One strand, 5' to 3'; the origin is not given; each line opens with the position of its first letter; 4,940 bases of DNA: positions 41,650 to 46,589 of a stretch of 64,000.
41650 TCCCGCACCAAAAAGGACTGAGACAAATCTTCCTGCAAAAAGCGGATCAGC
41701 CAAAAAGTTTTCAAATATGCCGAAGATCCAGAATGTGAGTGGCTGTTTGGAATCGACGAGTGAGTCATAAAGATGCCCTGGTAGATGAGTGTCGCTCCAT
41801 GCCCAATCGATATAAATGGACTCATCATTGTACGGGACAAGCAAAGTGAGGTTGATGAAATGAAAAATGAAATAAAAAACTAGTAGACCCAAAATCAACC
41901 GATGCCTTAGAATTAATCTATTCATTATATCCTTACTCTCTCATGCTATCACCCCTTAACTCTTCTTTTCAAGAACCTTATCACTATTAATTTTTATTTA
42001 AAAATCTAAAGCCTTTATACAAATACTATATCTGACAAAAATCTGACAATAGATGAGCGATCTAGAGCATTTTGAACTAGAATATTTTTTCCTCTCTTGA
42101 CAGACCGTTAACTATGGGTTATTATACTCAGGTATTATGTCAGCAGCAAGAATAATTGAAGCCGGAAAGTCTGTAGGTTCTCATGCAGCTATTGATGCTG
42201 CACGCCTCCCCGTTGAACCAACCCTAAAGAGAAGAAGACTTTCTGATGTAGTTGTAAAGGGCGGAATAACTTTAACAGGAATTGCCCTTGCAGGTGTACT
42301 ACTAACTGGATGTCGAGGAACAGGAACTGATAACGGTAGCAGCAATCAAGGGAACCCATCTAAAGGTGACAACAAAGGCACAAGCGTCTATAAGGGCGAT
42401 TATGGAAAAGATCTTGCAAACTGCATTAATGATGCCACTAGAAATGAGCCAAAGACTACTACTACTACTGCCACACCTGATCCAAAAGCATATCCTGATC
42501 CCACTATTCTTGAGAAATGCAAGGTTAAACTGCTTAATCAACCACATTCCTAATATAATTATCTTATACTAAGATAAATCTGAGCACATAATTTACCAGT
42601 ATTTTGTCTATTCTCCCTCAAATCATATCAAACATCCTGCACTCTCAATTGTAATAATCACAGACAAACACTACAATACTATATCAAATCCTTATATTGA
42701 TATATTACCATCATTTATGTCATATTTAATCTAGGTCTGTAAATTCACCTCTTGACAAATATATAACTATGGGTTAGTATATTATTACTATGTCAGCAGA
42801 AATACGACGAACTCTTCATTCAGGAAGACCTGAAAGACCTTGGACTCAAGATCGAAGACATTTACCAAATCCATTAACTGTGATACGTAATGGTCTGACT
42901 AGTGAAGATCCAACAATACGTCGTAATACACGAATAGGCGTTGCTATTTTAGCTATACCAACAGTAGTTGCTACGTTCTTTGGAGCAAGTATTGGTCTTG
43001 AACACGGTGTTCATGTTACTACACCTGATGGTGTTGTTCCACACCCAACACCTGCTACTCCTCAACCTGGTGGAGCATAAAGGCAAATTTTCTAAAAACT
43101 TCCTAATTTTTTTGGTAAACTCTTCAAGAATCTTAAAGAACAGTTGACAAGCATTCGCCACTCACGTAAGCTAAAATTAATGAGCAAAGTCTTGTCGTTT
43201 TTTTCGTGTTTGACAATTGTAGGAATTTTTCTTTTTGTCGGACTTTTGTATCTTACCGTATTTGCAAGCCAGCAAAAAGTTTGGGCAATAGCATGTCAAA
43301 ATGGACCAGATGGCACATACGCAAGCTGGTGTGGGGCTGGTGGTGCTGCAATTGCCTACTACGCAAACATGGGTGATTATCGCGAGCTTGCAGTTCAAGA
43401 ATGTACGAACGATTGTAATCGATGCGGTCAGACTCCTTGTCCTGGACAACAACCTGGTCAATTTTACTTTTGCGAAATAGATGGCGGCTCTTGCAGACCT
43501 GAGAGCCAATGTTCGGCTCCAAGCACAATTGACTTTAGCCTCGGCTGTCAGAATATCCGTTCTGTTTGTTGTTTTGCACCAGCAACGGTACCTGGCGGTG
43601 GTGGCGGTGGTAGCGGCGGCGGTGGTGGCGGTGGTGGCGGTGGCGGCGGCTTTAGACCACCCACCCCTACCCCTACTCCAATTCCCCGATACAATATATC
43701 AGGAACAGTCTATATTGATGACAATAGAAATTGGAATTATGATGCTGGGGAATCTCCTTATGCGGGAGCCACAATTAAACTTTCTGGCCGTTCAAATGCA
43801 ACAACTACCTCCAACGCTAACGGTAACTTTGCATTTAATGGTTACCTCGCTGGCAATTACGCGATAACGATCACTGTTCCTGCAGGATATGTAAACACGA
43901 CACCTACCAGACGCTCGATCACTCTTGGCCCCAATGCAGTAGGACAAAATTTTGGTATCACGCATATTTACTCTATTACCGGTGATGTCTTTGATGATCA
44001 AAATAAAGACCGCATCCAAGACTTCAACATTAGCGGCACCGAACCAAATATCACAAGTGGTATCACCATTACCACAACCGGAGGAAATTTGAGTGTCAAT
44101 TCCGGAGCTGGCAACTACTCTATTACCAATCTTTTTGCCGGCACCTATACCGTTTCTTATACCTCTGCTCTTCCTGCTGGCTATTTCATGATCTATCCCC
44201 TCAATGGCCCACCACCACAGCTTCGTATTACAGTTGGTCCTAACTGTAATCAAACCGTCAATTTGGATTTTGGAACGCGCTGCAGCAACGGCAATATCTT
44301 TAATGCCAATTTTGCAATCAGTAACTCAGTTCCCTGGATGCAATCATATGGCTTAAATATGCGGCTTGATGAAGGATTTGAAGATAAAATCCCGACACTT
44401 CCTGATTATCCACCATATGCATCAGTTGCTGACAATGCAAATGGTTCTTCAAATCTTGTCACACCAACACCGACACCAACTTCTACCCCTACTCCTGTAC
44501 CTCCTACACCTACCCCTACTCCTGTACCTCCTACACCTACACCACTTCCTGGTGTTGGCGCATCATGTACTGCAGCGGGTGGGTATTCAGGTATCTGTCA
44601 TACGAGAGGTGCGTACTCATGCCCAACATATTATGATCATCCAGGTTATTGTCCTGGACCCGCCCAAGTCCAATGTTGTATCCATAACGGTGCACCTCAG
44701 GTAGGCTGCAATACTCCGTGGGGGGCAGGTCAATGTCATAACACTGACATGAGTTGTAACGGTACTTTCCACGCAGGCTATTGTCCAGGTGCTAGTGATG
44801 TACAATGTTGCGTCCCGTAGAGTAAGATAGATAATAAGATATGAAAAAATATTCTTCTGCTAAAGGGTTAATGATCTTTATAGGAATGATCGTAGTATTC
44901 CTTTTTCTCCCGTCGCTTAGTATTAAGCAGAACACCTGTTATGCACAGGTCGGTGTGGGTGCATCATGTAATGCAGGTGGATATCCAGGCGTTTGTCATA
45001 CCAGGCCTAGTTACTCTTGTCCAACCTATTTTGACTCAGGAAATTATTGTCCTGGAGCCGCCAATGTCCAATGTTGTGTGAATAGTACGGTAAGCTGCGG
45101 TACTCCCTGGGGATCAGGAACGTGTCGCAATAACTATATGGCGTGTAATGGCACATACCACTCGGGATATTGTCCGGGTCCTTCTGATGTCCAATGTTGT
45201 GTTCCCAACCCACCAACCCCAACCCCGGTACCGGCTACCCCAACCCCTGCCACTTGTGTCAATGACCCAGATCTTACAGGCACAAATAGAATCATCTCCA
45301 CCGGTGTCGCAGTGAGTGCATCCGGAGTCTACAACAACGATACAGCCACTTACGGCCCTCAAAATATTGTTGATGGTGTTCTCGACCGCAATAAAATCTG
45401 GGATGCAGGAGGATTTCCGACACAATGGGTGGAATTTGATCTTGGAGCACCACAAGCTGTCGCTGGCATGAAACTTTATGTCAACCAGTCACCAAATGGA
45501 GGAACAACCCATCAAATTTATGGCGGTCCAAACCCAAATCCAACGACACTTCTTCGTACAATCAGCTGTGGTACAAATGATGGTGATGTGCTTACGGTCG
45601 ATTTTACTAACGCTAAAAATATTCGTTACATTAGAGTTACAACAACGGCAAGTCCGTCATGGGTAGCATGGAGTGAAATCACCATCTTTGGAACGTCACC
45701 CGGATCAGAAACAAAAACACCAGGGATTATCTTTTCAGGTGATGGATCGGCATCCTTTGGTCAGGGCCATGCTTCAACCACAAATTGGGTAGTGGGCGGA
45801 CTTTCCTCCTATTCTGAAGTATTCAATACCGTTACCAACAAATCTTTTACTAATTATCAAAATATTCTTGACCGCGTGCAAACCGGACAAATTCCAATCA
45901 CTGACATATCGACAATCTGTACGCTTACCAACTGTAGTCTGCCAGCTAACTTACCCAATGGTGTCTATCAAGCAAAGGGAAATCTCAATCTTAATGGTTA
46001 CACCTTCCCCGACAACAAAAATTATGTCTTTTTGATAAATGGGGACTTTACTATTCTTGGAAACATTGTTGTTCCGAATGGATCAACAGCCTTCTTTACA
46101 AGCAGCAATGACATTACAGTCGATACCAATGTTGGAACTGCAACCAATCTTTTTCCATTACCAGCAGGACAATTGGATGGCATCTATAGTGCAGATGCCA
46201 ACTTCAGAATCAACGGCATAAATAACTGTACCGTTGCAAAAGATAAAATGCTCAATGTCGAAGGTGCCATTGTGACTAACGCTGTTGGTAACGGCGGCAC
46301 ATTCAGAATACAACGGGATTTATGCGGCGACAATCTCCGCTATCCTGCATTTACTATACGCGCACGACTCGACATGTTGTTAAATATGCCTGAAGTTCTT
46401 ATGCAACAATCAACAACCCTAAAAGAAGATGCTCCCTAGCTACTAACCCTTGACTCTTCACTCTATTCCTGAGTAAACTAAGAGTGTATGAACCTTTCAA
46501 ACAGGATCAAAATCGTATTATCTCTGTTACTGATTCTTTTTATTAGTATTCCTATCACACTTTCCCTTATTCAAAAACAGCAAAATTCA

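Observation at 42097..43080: Duplicated promoter-plus-start cassette driving two small single-pass membrane proteins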

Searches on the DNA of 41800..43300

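Call 37: search_rna_families(source=window, start=41800, end=43300, threshold=evalue, max_evalue=1)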
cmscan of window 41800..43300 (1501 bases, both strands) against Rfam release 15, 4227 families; matches with E-value up to 1: 0.
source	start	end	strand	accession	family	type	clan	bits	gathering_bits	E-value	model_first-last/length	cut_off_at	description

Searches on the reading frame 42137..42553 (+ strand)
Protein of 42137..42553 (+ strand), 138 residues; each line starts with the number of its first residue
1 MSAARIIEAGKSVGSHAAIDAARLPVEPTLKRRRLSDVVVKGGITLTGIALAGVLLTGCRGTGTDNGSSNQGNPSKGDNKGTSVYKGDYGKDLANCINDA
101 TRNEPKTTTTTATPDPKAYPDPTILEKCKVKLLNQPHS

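Call 9: search_protein_families(library=pfam, proteins=[window:42137-42553:+], max_evalue=0.01)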
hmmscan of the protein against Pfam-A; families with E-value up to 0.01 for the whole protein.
window:42137-42553:+ (138 aa): 0 families

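Call 14: find_encoding_contigs(protein=window:42137-42553:+, flank=3000, max_places=6)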
Protein window:42137-42553:+ (138 aa): 9 contigs read that carry it; 6 places shown.
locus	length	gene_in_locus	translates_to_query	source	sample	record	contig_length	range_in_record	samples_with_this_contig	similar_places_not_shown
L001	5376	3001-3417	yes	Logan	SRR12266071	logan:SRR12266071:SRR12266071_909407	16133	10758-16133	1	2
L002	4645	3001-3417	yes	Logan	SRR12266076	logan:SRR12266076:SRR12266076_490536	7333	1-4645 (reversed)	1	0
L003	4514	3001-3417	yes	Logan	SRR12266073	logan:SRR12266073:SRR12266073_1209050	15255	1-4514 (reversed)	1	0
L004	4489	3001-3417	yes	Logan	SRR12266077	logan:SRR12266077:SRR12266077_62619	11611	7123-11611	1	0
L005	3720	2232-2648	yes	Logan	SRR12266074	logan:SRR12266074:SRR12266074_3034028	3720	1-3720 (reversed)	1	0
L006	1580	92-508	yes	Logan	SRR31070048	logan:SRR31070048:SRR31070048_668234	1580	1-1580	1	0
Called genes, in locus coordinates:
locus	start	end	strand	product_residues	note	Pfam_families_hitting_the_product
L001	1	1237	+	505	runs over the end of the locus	-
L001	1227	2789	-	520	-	PF13231:PMT_2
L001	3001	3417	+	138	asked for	-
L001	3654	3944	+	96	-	-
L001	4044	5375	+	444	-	?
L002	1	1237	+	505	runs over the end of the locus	-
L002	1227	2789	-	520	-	PF13231:PMT_2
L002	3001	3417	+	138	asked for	-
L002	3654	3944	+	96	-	-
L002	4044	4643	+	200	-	?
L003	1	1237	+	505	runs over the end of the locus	-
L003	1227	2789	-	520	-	PF13231:PMT_2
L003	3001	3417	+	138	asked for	-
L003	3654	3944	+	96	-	-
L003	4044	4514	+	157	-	?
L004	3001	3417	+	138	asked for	-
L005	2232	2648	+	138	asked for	-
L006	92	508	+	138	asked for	-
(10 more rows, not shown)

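Call 16: find_homologous_proteins(query=window:42137-42553:+, max_evalue=0.01)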
Query window:42137-42553:+ (138 aa): 1 proteins with E <= 0.01 among 50 candidates.
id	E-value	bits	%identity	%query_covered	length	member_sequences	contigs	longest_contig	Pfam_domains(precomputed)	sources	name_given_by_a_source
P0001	9.6e-85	299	100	100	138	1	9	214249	-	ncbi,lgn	-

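Call 20: list_cluster_members(proteins=[P0001, P0002])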
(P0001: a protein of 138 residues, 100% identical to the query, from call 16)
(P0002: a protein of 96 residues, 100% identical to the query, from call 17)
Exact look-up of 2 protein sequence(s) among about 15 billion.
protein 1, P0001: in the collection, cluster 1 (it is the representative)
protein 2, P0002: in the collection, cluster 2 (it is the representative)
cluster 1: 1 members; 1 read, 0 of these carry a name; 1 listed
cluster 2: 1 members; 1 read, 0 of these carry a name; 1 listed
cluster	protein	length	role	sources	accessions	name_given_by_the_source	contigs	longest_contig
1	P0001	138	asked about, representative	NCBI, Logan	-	-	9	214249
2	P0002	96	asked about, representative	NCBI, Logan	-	-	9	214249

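Call 57: search_protein_representatives(protein=window:42137-42553:+)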
Query: 138 residues. Proteins with E-value up to 0.001 (for the whole library): 1; up to 1e-10: 1; up to 1e-30: 1. The best 1 are listed.
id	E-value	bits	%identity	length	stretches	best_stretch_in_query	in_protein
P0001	3.0e-85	299.3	100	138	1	1-138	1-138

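Call 76: search_protein_families(library=ncbifam, proteins=[window:42137-42553:+], max_evalue=0.05)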
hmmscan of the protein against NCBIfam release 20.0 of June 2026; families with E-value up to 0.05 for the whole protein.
window:42137-42553:+ (138 aa): 0 families

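Call 77: search_solved_structures(query=window:42137-42553:+, max_evalue=1)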
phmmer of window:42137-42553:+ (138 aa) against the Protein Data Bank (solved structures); distinct sequences matched with E-value up to 1: 0.

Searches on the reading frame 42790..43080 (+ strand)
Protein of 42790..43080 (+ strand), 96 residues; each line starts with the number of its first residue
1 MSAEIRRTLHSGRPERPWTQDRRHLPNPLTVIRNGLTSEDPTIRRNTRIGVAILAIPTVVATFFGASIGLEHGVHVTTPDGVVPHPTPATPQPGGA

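Call 9: search_protein_families(library=pfam, proteins=[window:42790-43080:+], max_evalue=0.01)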
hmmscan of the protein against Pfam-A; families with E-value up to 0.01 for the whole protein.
window:42790-43080:+ (96 aa): 0 families

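Call 15: find_encoding_contigs(protein=window:42790-43080:+, flank=3000, max_places=6)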
Protein window:42790-43080:+ (96 aa): 9 contigs read that carry it; 6 places shown.
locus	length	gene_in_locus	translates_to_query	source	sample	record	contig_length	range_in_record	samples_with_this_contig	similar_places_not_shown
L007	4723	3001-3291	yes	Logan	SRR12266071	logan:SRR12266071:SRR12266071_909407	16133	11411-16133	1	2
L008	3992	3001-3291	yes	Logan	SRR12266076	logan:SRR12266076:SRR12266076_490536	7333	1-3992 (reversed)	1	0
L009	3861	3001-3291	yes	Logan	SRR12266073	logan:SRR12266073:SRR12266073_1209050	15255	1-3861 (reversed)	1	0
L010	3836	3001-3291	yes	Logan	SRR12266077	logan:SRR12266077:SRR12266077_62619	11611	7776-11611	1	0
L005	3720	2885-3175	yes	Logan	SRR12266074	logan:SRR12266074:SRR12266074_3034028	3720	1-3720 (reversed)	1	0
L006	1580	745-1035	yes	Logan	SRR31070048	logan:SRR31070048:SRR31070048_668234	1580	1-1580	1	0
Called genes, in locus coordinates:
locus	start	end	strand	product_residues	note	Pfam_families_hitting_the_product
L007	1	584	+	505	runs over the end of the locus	-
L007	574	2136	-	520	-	PF13231:PMT_2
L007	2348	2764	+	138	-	-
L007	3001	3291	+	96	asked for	-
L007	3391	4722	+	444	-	?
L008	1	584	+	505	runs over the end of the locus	-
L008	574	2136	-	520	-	PF13231:PMT_2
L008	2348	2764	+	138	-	-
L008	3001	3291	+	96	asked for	-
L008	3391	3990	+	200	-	?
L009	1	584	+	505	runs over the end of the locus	-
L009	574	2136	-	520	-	PF13231:PMT_2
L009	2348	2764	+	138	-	-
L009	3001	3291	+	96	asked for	-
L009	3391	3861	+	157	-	?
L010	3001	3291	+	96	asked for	-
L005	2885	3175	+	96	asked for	-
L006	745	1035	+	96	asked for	-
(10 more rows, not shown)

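Call 17: find_homologous_proteins(query=window:42790-43080:+, max_evalue=0.01)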
Query window:42790-43080:+ (96 aa): 1 proteins with E <= 0.01 among 4 candidates.
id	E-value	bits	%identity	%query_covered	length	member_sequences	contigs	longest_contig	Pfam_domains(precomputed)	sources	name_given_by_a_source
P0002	5.0e-57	208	100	100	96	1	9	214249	-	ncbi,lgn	-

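Call 76: search_protein_families(library=ncbifam, proteins=[window:42790-43080:+], max_evalue=0.05)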
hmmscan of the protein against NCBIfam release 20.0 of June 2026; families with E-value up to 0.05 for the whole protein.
window:42790-43080:+ (96 aa): 0 families

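Call 78: search_solved_structures(query=window:42790-43080:+, max_evalue=1)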
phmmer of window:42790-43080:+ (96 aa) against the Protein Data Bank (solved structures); distinct sequences matched with E-value up to 1: 9.
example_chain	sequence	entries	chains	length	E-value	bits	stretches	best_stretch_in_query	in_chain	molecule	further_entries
6rqj_E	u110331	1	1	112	0.64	13.5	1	57-90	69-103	Putative 8.9 kDa family member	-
6rpt_F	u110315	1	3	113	0.66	13.4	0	57-90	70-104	Putative 8.9 kDa family member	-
4ih1_A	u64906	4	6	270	0.82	13.1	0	50-86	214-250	Hydrolase, alpha/beta fold family protein | Probable esterase KAI2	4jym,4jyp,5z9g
3w06_A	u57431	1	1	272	0.83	13.1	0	50-86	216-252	Hydrolase, alpha/beta fold family protein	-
8zvn_A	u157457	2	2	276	0.84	13.1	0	50-86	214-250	Probable esterase KAI2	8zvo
8y9o_A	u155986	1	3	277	0.85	13.1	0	50-86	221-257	Probable esterase KAI2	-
8u2l_A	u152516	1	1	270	0.85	13.1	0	50-86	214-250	KARRIKIN INSENSITIVE 2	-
8u33_A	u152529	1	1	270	0.85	13.1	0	50-86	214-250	Probable esterase KAI2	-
4hrx_A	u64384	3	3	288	0.92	13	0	50-86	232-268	Hydrolase, alpha/beta fold family protein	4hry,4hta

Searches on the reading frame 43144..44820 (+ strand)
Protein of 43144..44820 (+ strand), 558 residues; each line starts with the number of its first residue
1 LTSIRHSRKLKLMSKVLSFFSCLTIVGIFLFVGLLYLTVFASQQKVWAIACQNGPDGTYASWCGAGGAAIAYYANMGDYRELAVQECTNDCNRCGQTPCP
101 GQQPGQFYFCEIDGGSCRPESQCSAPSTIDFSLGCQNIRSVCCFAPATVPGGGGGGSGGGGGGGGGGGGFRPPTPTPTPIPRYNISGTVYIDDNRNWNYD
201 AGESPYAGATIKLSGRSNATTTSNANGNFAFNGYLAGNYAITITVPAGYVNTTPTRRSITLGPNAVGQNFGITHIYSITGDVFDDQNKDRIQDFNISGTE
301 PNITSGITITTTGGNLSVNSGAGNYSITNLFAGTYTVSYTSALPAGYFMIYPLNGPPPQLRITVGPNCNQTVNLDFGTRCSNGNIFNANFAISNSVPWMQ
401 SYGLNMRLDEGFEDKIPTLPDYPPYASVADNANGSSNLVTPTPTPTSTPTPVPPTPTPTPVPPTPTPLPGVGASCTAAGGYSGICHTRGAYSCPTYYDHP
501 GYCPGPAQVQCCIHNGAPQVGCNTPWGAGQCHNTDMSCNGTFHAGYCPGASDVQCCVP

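Call 9: search_protein_families(library=pfam, proteins=[window:43144-44820:+], max_evalue=0.01)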
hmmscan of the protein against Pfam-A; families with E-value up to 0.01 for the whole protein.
window:43144-44820:+ (558 aa): 4 families
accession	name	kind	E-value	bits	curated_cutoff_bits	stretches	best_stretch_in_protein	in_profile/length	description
PF17210.9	SdrD_B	-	3.7e-17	63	29.7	2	185-254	3-75/112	SdrD B-like domain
PF13620.12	CarboxypepD_reg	-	5.3e-08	33.5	32.3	1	200-255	8-65/82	Carboxypeptidase regulatory-like domain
PF17802.7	SpaA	-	3.6e-06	27.5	23.1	1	203-254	13-71/91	Prealbumin-like fold domain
PF13715.12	CarbopepD_reg_2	-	1.2e-05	25.7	32.2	1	202-250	10-56/88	CarboxypepD_reg-like domain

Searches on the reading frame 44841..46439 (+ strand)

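Call 9: search_protein_families(library=pfam, proteins=[window:44841-46439:+], max_evalue=0.01)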
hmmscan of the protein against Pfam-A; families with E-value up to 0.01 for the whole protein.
window:44841-46439:+ (532 aa): 2 families
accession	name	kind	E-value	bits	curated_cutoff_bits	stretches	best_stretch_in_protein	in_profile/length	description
PF00754.31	F5_F8_type_C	-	1.6e-10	41.6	28.2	1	167-280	8-127/127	F5/8 type C domain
PF22633.2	F5_F8_type_C_2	-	4.6e-08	34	27.8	1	175-266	1-91/91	NedA-like, galactose-binding domain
